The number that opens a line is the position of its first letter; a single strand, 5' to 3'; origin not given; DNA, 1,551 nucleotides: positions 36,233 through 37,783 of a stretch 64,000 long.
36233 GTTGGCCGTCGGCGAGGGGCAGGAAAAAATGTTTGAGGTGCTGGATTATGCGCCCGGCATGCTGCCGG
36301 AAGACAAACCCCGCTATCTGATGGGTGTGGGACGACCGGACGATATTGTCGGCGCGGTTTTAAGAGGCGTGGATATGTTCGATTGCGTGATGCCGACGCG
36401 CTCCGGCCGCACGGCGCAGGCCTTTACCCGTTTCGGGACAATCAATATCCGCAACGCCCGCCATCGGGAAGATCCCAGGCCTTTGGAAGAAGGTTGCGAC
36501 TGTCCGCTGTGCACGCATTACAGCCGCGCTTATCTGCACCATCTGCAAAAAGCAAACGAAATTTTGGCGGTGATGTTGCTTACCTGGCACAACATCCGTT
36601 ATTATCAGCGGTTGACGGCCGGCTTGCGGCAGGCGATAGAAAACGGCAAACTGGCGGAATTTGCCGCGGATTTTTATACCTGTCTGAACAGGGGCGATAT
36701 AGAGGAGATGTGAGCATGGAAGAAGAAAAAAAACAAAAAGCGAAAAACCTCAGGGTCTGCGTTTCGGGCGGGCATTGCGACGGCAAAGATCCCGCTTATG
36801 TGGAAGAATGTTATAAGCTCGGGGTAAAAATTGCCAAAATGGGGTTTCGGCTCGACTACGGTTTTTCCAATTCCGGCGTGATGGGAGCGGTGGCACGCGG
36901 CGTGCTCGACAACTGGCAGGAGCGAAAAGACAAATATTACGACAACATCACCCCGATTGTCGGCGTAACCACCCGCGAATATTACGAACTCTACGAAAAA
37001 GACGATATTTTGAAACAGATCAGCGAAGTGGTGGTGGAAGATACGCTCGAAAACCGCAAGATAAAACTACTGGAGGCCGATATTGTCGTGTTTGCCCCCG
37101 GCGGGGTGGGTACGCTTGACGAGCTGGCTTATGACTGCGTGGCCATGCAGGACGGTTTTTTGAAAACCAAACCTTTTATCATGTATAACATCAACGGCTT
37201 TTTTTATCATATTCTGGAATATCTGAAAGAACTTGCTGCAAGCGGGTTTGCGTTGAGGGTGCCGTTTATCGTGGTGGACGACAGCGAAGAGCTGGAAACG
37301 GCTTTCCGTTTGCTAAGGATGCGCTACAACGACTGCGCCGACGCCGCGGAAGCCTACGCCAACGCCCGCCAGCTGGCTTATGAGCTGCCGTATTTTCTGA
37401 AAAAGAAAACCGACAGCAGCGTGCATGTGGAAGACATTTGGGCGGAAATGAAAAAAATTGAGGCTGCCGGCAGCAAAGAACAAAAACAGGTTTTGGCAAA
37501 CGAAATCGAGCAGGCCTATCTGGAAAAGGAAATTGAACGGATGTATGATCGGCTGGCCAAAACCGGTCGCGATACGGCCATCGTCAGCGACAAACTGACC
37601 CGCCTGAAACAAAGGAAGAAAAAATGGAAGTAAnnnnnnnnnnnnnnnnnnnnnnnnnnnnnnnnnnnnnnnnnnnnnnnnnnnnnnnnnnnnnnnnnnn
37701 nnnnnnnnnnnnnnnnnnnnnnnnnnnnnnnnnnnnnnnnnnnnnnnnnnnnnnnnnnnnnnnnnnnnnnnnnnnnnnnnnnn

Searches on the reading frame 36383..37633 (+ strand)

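Call 55: search_protein_families(library=pfam, proteins=[window:36383-37633:+], max_evalue=0.00001)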
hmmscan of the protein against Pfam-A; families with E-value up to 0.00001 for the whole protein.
window:36383-37633:+ (416 aa): 2 families
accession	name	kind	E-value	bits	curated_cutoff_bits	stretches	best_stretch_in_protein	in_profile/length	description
PF03641.19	Lysine_decarbox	-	1.6e-14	54.7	27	1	167-291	1-111/131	Possible lysine decarboxylase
PF18306.6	LDcluster4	-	5.2e-07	29.8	26.3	1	125-250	4-112/151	SLOG cluster4 family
